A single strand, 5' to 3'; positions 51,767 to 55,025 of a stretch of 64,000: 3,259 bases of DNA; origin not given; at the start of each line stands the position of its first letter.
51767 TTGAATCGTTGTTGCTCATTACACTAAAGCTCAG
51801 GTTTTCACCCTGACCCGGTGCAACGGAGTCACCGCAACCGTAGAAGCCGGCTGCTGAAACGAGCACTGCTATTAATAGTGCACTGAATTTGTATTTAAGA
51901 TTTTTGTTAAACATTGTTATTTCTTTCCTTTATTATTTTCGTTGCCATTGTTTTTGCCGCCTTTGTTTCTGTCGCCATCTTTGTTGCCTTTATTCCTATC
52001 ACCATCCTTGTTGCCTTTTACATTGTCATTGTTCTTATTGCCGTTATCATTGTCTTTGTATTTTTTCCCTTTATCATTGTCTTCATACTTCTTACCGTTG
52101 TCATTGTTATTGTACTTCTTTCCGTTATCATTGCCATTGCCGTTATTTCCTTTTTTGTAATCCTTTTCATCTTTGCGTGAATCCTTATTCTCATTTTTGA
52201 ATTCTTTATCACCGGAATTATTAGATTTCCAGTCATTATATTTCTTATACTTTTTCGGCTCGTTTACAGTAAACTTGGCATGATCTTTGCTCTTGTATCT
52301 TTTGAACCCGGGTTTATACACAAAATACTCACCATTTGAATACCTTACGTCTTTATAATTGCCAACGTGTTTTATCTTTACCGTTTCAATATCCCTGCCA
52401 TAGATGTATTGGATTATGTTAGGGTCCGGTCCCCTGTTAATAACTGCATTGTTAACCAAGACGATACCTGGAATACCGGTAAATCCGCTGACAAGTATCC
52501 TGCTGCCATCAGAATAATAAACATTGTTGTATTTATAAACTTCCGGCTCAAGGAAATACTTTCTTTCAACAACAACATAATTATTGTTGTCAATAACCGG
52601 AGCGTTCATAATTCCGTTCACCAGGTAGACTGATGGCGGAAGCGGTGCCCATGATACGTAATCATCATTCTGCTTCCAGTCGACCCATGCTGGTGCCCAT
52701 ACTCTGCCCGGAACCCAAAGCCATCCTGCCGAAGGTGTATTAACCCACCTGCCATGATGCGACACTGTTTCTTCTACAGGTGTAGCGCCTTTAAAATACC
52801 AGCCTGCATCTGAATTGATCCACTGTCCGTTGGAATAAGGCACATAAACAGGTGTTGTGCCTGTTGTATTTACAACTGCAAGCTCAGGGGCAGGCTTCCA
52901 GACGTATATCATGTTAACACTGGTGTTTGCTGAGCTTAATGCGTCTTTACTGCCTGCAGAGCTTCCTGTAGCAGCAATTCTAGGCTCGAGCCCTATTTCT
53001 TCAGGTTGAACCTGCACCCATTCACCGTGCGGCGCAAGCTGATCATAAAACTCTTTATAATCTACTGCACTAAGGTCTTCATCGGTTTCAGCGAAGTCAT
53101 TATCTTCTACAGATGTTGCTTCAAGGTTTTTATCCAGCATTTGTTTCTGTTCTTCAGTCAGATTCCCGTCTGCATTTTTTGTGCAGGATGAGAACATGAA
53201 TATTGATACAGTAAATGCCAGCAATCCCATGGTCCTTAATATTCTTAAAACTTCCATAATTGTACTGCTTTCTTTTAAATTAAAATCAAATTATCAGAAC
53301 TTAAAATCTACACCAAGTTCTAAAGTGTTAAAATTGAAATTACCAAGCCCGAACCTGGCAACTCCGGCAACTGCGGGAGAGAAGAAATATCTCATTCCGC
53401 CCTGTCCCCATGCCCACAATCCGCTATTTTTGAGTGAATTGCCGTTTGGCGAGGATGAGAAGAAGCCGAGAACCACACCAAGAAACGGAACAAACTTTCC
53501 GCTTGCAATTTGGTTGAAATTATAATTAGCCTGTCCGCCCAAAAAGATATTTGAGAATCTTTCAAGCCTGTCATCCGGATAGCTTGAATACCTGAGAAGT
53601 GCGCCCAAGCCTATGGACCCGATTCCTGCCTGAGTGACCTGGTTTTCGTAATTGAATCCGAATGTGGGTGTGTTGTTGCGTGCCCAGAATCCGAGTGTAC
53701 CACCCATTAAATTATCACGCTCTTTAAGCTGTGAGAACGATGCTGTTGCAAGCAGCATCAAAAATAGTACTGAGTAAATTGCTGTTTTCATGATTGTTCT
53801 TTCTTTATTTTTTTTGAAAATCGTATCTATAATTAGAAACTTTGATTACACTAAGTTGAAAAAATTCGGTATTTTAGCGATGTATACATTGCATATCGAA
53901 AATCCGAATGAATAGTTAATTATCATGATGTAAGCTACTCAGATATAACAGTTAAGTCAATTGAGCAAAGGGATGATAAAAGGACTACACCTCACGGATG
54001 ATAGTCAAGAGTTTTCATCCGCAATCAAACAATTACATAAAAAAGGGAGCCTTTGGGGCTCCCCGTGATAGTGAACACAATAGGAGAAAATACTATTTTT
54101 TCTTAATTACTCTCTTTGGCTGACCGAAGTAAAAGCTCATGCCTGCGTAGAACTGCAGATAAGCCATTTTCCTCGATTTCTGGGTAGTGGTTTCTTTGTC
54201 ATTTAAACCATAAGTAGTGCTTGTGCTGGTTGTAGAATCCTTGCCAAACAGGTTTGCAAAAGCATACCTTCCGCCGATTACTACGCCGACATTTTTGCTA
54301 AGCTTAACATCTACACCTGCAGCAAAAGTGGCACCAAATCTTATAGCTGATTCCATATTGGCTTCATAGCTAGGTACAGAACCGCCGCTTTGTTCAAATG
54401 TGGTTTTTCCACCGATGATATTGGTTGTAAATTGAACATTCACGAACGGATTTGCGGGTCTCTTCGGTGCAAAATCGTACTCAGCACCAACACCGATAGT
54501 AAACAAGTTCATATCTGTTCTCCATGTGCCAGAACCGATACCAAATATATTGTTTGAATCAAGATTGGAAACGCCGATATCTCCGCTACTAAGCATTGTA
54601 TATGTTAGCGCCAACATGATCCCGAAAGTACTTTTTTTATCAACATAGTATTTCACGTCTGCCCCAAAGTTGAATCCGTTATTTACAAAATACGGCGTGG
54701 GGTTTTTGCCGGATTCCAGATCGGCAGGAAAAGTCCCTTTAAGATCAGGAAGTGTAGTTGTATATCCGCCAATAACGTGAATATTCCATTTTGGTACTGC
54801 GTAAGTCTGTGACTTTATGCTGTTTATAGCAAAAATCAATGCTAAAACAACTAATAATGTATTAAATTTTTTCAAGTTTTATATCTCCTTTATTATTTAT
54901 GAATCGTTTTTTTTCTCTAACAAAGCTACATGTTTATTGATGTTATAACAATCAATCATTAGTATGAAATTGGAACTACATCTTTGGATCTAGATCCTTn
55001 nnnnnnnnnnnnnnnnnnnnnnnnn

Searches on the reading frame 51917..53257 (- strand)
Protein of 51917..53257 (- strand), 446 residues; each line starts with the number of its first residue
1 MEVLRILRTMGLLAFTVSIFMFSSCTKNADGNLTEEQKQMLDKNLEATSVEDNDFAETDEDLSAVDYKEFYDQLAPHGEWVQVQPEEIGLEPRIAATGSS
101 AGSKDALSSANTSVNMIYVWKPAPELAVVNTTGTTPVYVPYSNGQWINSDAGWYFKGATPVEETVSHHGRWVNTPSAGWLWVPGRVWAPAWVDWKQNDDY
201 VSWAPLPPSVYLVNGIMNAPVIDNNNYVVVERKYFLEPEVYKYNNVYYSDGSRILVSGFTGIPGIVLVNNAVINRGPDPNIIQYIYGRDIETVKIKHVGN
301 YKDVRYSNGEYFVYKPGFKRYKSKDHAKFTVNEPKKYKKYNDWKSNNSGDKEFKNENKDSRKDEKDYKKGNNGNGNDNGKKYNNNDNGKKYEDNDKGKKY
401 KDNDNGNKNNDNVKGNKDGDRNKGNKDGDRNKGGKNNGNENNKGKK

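Call 87: search_protein_families(library=pfam, max_evalue=0.01, proteins=[window:51917-53257:-])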
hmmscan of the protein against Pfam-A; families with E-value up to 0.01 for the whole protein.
window:51917-53257:- (446 aa): 1 family
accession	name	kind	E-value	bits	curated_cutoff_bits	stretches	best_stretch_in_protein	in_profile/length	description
PF20245.3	DUF6600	-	7.1e-21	74.7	27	1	120-209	10-101/102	Family of unknown function (DUF6600)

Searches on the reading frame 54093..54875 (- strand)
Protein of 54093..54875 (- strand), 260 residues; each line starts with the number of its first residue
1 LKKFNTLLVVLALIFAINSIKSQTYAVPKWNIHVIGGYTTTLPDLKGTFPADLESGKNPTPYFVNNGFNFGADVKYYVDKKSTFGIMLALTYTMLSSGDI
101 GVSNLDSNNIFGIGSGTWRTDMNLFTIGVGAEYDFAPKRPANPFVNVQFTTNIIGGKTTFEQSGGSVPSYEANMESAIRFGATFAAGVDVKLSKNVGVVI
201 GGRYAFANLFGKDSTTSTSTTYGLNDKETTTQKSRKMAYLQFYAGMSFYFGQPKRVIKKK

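Call 87: search_protein_families(library=pfam, max_evalue=0.01, proteins=[window:54093-54875:-])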
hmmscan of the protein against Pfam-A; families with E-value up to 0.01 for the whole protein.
window:54093-54875:- (260 aa): 3 families
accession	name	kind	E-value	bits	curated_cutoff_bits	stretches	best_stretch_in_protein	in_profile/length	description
PF13505.12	OMP_b-brl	-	1.4e-08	35.5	28.7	1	28-216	20-165/175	Outer membrane protein beta-barrel domain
PF13568.12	OMP_b-brl_2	-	6.7e-06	26.7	27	1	29-210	8-174/175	Outer membrane protein beta-barrel domain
PF02462.21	Opacity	-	2.6e-05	24.7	21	1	119-208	24-106/126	Opacity family porin protein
